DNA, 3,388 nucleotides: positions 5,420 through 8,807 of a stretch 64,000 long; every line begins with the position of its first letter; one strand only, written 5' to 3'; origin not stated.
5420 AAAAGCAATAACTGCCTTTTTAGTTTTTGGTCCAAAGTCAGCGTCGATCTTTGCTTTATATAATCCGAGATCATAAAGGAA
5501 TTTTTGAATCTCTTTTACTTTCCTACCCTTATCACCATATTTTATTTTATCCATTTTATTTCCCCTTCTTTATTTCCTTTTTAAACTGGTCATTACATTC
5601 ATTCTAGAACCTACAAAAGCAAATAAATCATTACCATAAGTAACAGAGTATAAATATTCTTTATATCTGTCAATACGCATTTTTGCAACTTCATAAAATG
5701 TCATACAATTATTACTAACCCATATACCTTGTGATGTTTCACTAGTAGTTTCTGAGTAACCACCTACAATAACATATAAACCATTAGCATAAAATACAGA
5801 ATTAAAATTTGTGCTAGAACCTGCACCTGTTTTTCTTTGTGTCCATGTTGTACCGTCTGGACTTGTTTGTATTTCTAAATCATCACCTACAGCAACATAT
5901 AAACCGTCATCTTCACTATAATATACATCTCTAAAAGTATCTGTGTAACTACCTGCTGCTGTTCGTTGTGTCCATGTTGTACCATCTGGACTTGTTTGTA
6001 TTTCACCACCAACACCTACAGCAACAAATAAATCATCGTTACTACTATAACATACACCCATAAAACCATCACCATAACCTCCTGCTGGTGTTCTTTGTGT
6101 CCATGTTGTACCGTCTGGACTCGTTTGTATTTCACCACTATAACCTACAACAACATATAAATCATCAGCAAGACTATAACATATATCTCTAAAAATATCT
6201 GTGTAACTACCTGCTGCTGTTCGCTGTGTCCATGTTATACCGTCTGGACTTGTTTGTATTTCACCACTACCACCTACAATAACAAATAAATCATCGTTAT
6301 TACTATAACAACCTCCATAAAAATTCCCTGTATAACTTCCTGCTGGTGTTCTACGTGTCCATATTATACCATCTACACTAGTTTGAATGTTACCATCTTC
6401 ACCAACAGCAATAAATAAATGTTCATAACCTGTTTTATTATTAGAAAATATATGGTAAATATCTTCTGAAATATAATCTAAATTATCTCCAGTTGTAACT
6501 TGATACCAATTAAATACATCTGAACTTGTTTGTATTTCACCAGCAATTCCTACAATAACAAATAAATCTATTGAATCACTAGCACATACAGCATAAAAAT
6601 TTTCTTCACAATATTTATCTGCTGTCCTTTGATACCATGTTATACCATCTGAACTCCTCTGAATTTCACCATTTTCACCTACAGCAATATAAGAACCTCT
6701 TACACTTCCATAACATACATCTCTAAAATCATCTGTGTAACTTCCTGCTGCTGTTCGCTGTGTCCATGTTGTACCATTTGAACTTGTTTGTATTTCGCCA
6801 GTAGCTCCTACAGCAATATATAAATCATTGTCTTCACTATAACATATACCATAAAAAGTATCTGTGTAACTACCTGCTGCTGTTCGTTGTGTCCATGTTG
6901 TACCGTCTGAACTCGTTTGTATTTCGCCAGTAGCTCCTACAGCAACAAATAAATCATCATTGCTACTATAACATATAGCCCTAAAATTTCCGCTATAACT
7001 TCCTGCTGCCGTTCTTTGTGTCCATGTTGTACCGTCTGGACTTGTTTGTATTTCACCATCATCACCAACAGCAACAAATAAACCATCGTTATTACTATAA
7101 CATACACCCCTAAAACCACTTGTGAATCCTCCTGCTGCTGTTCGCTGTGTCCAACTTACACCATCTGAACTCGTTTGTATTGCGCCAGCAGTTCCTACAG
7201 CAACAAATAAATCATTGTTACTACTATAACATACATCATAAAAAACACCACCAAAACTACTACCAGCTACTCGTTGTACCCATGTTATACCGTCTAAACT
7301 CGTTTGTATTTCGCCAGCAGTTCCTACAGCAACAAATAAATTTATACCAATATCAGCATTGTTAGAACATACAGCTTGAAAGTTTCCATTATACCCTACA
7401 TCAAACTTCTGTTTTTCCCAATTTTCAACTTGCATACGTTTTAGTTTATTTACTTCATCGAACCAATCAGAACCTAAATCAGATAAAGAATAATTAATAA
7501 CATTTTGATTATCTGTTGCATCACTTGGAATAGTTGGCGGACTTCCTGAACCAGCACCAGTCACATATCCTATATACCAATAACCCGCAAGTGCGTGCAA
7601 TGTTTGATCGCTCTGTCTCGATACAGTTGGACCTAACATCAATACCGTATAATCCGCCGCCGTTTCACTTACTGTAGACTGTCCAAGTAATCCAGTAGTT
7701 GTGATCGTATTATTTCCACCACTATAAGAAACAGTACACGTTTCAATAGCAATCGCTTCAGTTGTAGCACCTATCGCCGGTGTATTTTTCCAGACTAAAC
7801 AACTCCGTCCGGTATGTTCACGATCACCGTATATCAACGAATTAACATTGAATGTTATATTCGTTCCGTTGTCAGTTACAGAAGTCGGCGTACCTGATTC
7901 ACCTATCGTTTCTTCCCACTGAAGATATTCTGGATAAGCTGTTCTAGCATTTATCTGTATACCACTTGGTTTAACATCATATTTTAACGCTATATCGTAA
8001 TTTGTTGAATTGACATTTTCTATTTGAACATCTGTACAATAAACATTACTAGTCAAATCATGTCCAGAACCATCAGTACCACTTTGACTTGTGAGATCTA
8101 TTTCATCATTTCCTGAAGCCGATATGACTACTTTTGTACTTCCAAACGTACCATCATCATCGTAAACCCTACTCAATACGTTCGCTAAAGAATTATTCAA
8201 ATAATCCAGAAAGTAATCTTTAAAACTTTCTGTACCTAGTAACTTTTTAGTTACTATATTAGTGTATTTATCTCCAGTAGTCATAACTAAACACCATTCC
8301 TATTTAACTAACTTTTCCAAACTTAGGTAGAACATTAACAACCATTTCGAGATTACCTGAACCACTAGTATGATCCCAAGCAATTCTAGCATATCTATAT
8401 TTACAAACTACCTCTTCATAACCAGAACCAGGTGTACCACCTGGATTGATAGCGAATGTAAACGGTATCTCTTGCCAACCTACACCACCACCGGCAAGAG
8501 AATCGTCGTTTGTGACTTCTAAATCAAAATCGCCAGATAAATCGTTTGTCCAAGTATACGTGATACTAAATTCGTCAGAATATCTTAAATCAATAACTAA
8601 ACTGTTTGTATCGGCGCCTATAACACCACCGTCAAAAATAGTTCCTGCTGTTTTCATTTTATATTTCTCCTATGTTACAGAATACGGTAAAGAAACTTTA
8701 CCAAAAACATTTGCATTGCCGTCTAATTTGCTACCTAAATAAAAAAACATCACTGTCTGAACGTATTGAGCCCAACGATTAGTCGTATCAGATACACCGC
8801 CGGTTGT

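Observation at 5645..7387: Tail-distal protein built from 12-14 Asp-box (BNR) propeller blades encoded by near-identical DNA repeats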

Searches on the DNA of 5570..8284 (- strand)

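Call 8: search_dna_similar(query=window:5570-8284:-, collection=phages, mode=near, max_rows=20)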
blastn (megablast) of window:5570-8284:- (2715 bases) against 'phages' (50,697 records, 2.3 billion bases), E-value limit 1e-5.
No match.

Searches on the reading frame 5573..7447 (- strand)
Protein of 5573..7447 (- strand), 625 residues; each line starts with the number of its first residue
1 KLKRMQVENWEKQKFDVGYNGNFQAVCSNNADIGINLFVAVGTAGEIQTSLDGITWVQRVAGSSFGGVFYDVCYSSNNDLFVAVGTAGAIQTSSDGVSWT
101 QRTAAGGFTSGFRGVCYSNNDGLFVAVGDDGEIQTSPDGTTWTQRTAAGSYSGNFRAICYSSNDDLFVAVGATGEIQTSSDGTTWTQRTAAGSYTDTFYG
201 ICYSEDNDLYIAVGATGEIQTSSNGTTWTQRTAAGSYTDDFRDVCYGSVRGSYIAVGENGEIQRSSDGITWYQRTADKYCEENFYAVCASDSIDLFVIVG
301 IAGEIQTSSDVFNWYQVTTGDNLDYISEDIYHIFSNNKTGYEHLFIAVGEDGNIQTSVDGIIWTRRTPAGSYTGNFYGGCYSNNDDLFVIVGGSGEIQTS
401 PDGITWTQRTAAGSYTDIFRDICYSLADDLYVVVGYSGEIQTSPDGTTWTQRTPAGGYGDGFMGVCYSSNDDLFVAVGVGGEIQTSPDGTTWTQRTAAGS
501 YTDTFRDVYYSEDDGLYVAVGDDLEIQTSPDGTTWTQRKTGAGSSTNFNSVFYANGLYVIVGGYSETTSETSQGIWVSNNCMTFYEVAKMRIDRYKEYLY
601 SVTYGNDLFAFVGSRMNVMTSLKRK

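Call 54: predict_structure(alignment_id=A2)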
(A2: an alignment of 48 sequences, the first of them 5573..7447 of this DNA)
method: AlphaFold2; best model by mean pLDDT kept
length: 625 residues; sequences in the alignment: 48
mean_pLDDT: 87.9   pTM: 0.71
mean pLDDT of the five models: 87.9, 87.9, 87.9, 87.4, 86.8
residues with pLDDT >= 90: 453; 70-90: 90; 50-70: 26; < 50: 56
segments of 3 or more residues with pLDDT < 50: 1-17, 321-326, 565-595
pLDDT, mean of each block of 10 residues (from residue 1): 42 50 94 81 95 88 93 96 98 97 97 97 98 98 97 98 98 98 98 97 98 98 98 96 96 96 97 78 93 94 90 76 59 85 89 88 85 96 95 98 95 96 94 98 98 96 97 98 98 97 97 95 94 92 73 87 52 29 39 60 90 77 53
secondary structure, 60 per line:
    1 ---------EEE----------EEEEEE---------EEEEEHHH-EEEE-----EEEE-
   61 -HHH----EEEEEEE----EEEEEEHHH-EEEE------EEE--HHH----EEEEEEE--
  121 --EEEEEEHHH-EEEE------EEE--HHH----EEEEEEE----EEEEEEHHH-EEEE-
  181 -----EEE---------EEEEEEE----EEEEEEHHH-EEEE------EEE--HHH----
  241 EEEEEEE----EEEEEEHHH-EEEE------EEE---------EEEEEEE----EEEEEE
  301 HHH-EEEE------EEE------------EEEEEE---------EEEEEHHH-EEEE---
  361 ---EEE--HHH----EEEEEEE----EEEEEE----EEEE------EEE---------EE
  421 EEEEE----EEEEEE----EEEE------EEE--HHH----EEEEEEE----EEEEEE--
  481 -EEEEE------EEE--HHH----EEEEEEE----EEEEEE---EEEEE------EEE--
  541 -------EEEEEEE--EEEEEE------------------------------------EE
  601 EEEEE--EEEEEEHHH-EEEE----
elements in order: E10-12 E23-28 E38-42 E47-50 E56-59 E69-75 E80-85 E90-93 E100-102 E112-118 E123-128 E133-136 E143-145 E155-161 E166-171 E176-179 E186-188 E198-204 E209-214 E219-222 E229-231 E241-247 E252-257 E262-265 E272-274 E284-290 E295-300 E305-308 E315-317 E330-335 E345-349 E354-357 E364-366 E376-382 E387-392 E397-400 E407-409 E419-425 E430-435 E440-443 E450-452 E462-468 E473-478 E482-486 E493-495 E505-511 E516-521 E525-529 E536-538 E548-554 E557-562 E599-605 E608-613 E618-621

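Call 56: fold_search(model_id=the predicted structure, library=pdb)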
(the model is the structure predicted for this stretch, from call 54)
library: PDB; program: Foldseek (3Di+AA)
matches with E <= 10: 1983; with E <= 0.001: 1783
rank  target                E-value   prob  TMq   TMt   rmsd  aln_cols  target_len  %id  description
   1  2ymu_A                6.3e-20  1.00  0.55  0.58   8.5       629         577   11  Structure of a highly repetitive propeller structure (released 2012-10-17)
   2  8i7o_P1               6.4e-17  1.00  0.38  0.39  12.1       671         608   13  In situ structure of axonemal doublet microtubules in mouse sperm with 16-nm repeat (released 2023-10-11)
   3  6p2n                  1.8e-16  1.00  0.40  0.34  13.6       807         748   13  Crystal structure of Paenibacillus graminis GH74 (PgGH74) (released 2019-07-31)
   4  7ung_e                3.0e-16  1.00  0.39  0.40  12.2       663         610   13  48-nm repeat of the human respiratory doublet microtubule (released 2022-10-05)
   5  6p2m_A                4.0e-16  1.00  0.38  0.34  14.6       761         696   14  Crystal structure of the Caldicellulosiruptor lactoaceticus GH74 (ClGH74a) enzyme in complex with LLG xyloglucan (released 2019-07-31)
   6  8to0_BG               1.6e-15  1.00  0.38  0.39  12.6       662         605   11  48-nm repeating structure of doublets from mouse sperm flagella (released 2023-11-01)
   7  8otz_f                1.8e-15  1.00  0.38  0.39  12.7       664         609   13  48-nm repeat of the native axonemal doublet microtubule from bovine sperm (released 2023-11-22)
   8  7som_b                2.0e-15  1.00  0.36  0.36  13.1       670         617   12  Ciliary C2 central pair apparatus isolated from Chlamydomonas reinhardtii (released 2022-04-13)
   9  8iyj_e                2.9e-15  1.00  0.38  0.39  12.5       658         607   14  Cryo-EM structure of the 48-nm repeat doublet microtubule from mouse sperm (released 2023-07-05)
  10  8j07_i9               3.2e-15  1.00  0.35  0.19  13.5       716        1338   10  96nm repeat of human respiratory doublet microtubule and associated axonemal complexes (released 2023-07-26)
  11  5oql_A                4.1e-15  1.00  0.52  0.42  12.6       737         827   10  Cryo-EM structure of the 90S pre-ribosome from Chaetomium thermophilum (released 2017-10-11)
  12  9e78_0L               4.7e-15  1.00  0.38  0.38  13.1       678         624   12  48-nm repeat of the Leishmania tarentolae doublet microtubule (released 2025-03-12)
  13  7rro_e                5.0e-15  1.00  0.36  0.37  13.2       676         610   12  Structure of the 48-nm repeat doublet microtubule from bovine tracheal cilia (released 2021-10-27)
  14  6p2l_A                8.5e-15  1.00  0.40  0.37  13.3       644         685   16  Crystal structure of Niastella koreensis GH74 (NkGH74) enzyme (released 2019-07-31)
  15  2cn2_A                9.4e-15  1.00  0.42  0.37  13.4       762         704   13  Crystal Structures of Clostridium thermocellum Xyloglucanase (released 2006-05-22)
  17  1nr0                  1.1e-14  1.00  0.42  0.43  12.3       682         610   10  Two Seven-Bladed Beta-Propeller Domains Revealed By The Structure Of A C. elegans Homologue Of Yeast Actin Interacting P (released 2003-07-01)
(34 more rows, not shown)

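Call 59: fold_search(model_id=the predicted structure, library=viral)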
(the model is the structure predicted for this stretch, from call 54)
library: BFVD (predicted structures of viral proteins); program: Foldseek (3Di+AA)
matches with E <= 10: 652; with E <= 0.001: 247
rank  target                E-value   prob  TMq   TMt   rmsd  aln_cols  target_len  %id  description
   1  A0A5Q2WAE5            2.7e-31  1.00  0.52  0.46   9.2       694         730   25  (no name in the UniProt tables at hand)
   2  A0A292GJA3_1          2.3e-26  1.00  0.42  0.19  16.7       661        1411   20  (no name in the UniProt tables at hand)
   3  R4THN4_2              2.2e-22  1.00  0.33  0.24  25.2       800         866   18  (no name in the UniProt tables at hand)
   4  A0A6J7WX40            7.9e-22  1.00  0.41  0.26   6.3       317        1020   35  Intramolecular chaperone auto-processing domain containing protein [uncultured Caudovirales phage]
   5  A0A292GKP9            1.6e-21  1.00  0.37  0.21  16.3       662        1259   18  (no name in the UniProt tables at hand)
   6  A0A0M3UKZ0            2.9e-20  1.00  0.26  0.18  19.2       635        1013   19  Tail fiber protein [Caulobacter phage Percy]
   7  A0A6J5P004            6.7e-20  1.00  0.36  0.27  16.4       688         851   17  Uncharacterized protein [uncultured Caudovirales phage]
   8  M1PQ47                6.2e-19  1.00  0.40  0.78   2.6       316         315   31  (no name in the UniProt tables at hand)
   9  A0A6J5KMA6            2.0e-18  1.00  0.24  0.21  26.9       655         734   18  Uncharacterized protein [uncultured Caudovirales phage]
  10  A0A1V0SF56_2          5.8e-18  1.00  0.20  0.13  27.7       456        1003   25  Collagen triple helix repeat motif-containing protein [Hokovirus HKV1]
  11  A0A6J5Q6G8            4.2e-17  1.00  0.41  0.27  15.9       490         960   22  TerB_like domain containing protein [uncultured Caudovirales phage]
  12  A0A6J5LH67            3.0e-16  1.00  0.42  0.42   4.6       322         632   28  Uncharacterized protein [uncultured Caudovirales phage]
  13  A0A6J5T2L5            3.2e-16  1.00  0.29  0.41  21.3       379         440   20  Uncharacterized protein [uncultured Caudovirales phage]
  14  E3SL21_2              4.9e-16  1.00  0.31  0.15  20.8       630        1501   15  Baseplate wedge initiator [Synechococcus phage S-SSM7]
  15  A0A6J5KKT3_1          5.7e-16  1.00  0.41  0.34   9.6       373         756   24  Intramolecular chaperone auto-processing domain containing protein [uncultured Caudovirales phage]
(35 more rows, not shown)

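Call 73: search_solved_structures(query=A2, max_evalue=0.01, show_alignments=0)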
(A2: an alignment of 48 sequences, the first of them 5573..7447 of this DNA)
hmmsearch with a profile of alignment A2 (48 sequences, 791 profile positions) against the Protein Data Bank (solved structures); distinct sequences matched with E-value up to 0.01: 1.
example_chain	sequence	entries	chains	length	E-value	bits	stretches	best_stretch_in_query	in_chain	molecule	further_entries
9ii9_A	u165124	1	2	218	0.0099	17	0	329-374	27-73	antigen-binding fragments (Fabs)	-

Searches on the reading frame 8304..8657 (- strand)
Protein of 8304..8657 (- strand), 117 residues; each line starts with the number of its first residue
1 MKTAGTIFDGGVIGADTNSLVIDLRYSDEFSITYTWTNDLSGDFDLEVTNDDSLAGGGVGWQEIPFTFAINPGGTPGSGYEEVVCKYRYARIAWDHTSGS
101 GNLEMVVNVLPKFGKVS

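Call 10: search_protein_families(library=phrogs, proteins=[window:8304-8657:-], max_evalue=0.001)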
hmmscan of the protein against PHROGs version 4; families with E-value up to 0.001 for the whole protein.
window:8304-8657:- (117 aa): 0 families

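Call 25: search_protein_families(library=pfam, proteins=[window:8304-8657:-], max_evalue=0.001)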
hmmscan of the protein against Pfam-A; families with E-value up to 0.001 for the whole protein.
window:8304-8657:- (117 aa): 0 families

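Call 72: search_protein_families(library=ncbifam, proteins=[window:8304-8657:-], max_evalue=0.01)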
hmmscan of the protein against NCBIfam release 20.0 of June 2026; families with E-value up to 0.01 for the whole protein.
window:8304-8657:- (117 aa): 0 families
